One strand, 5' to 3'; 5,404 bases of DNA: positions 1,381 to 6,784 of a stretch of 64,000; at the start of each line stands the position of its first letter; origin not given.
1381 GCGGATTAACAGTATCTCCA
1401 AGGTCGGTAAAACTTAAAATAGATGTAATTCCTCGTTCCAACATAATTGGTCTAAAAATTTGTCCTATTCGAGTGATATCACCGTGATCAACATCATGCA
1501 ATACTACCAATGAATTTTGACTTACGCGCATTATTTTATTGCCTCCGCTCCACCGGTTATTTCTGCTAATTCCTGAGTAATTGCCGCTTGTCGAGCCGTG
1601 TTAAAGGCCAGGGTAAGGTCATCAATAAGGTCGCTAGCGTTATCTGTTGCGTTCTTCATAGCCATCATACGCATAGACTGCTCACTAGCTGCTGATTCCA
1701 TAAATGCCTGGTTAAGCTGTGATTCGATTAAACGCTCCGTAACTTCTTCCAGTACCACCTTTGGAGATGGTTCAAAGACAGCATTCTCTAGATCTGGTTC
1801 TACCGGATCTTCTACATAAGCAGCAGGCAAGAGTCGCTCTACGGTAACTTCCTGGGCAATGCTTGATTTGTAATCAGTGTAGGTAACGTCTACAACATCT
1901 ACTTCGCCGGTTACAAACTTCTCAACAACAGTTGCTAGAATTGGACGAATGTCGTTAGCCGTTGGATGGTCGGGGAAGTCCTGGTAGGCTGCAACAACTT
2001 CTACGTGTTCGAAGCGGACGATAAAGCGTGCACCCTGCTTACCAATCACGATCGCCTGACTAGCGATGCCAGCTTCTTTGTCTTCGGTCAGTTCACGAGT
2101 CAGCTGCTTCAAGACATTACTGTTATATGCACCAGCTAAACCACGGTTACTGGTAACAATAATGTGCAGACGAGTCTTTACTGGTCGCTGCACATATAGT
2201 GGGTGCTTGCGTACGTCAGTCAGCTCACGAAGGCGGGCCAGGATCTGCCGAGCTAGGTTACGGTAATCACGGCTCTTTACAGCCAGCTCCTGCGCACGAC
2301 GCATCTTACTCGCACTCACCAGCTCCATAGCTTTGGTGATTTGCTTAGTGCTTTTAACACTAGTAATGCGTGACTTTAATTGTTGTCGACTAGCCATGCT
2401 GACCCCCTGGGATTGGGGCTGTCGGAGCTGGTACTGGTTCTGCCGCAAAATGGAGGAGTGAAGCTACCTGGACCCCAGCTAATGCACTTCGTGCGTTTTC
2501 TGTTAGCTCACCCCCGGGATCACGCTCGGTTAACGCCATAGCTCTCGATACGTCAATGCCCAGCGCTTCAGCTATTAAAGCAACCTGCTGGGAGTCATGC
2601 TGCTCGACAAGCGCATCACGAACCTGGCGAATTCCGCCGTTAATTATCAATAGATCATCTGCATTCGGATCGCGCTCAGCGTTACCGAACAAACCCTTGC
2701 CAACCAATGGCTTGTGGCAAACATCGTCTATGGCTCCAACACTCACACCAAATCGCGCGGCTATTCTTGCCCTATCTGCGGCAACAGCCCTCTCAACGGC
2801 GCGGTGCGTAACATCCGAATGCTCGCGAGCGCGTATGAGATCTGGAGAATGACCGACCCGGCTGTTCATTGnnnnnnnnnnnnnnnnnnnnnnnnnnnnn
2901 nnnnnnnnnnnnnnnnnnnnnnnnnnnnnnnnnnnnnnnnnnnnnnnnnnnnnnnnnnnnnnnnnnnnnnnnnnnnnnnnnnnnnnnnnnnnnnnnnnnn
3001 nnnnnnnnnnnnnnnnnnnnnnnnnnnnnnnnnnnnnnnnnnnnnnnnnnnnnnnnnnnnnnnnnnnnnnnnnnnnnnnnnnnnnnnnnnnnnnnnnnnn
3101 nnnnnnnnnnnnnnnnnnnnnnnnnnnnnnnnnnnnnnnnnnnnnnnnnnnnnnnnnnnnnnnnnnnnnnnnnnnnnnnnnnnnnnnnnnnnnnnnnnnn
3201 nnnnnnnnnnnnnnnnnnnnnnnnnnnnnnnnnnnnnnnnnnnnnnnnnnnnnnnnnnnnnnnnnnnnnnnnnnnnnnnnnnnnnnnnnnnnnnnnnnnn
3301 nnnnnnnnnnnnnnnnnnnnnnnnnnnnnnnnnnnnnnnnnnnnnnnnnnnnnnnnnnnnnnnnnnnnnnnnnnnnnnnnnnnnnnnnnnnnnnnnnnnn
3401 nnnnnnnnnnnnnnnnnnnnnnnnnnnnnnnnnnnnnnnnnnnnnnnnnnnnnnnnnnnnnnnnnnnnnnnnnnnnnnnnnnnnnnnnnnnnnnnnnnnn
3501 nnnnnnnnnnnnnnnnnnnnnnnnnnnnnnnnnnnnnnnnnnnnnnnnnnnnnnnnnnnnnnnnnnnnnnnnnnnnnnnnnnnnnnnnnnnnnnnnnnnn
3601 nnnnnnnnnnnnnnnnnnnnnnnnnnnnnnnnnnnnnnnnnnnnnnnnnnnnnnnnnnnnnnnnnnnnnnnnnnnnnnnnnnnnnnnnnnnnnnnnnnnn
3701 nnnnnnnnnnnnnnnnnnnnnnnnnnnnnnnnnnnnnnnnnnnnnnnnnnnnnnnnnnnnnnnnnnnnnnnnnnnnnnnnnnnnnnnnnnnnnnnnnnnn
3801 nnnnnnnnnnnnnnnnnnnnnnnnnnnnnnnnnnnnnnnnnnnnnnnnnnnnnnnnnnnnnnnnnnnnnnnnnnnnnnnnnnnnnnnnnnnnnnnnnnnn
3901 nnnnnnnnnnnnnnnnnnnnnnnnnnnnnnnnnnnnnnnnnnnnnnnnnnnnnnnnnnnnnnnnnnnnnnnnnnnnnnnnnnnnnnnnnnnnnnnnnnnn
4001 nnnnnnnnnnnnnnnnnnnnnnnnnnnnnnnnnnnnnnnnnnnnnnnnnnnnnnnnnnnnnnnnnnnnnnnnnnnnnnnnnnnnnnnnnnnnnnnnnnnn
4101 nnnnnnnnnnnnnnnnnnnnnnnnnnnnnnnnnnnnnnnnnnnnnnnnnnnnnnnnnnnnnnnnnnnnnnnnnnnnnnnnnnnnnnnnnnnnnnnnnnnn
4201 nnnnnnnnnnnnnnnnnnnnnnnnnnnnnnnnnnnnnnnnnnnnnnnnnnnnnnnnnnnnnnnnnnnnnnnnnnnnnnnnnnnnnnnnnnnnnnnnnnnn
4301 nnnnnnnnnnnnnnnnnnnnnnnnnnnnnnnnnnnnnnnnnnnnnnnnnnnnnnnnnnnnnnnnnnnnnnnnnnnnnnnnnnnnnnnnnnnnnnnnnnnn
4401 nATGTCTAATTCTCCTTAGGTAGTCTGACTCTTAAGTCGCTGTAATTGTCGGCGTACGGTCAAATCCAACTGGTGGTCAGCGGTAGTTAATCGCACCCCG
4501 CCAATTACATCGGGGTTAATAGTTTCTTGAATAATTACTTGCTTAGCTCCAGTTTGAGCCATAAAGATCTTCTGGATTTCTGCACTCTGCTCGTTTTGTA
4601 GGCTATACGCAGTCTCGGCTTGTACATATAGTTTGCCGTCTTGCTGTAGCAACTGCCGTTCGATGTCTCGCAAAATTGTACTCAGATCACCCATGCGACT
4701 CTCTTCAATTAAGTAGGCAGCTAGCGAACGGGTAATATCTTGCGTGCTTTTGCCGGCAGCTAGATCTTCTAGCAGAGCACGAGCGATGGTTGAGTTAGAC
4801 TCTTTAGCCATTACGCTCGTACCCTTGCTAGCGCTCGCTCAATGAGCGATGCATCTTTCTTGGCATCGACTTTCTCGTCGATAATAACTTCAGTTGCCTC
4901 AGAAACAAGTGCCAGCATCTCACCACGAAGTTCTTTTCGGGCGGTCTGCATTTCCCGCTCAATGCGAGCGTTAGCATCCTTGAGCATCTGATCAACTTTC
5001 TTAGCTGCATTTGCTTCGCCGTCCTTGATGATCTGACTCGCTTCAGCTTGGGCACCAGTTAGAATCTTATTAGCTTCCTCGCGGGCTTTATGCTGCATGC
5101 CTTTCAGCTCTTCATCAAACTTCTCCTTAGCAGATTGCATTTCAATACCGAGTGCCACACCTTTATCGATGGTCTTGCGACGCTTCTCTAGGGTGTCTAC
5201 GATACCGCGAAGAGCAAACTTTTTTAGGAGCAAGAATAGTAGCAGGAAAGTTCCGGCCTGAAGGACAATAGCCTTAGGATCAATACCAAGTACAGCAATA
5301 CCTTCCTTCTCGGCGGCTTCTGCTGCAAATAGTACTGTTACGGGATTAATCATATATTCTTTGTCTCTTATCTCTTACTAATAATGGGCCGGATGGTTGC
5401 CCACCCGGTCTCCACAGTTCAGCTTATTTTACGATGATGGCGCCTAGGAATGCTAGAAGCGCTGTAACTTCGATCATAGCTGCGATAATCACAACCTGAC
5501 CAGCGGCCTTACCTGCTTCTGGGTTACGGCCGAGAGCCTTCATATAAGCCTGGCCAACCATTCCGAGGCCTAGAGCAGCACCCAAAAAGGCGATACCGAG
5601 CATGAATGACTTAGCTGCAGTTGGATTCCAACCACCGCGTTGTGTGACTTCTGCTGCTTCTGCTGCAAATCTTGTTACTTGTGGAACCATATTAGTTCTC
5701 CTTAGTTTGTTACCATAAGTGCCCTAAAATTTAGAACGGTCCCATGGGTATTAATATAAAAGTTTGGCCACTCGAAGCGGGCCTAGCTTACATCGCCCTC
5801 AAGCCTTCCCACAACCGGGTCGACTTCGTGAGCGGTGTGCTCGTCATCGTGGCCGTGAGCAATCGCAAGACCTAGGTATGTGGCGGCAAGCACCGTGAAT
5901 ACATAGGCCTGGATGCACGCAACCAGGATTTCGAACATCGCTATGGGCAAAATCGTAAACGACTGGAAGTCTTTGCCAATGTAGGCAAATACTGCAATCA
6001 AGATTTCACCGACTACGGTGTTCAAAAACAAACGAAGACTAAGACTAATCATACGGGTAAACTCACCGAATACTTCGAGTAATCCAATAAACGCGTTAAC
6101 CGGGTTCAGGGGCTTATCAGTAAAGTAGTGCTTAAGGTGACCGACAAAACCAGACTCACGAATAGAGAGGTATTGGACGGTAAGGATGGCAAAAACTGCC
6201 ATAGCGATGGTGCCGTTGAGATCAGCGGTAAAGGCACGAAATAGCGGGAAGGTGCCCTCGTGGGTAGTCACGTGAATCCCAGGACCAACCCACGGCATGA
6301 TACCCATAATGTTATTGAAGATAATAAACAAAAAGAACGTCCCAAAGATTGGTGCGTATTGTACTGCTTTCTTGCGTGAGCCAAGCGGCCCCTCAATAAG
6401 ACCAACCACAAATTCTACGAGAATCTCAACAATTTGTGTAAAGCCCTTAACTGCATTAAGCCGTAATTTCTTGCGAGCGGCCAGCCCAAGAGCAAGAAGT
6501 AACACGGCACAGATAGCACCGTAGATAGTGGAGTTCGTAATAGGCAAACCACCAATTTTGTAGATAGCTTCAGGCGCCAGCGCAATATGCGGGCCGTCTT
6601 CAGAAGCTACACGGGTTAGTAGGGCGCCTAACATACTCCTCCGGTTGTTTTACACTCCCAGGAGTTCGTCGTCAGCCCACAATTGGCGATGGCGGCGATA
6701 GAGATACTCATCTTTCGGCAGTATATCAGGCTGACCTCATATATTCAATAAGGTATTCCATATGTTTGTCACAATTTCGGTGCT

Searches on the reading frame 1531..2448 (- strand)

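Call 24: search_protein_families(library=pfam, proteins=[window:1531-2448:-], max_evalue=0.001)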
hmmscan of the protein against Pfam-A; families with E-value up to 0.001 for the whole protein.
window:1531-2448:- (305 aa): 1 family
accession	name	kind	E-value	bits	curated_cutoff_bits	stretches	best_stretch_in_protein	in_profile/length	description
PF00231.24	ATP-synt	-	5.2e-88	295.9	39.9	1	22-304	3-285/285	ATP synthase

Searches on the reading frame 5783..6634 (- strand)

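Call 24: search_protein_families(library=pfam, proteins=[window:5783-6634:-], max_evalue=0.001)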
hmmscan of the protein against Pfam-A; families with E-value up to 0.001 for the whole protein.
window:5783-6634:- (283 aa): 1 family
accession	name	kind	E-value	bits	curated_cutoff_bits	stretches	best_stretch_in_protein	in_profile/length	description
PF00119.25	ATP-synt_A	-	1.3e-42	146.6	33.9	1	40-254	5-216/217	ATP synthase A chain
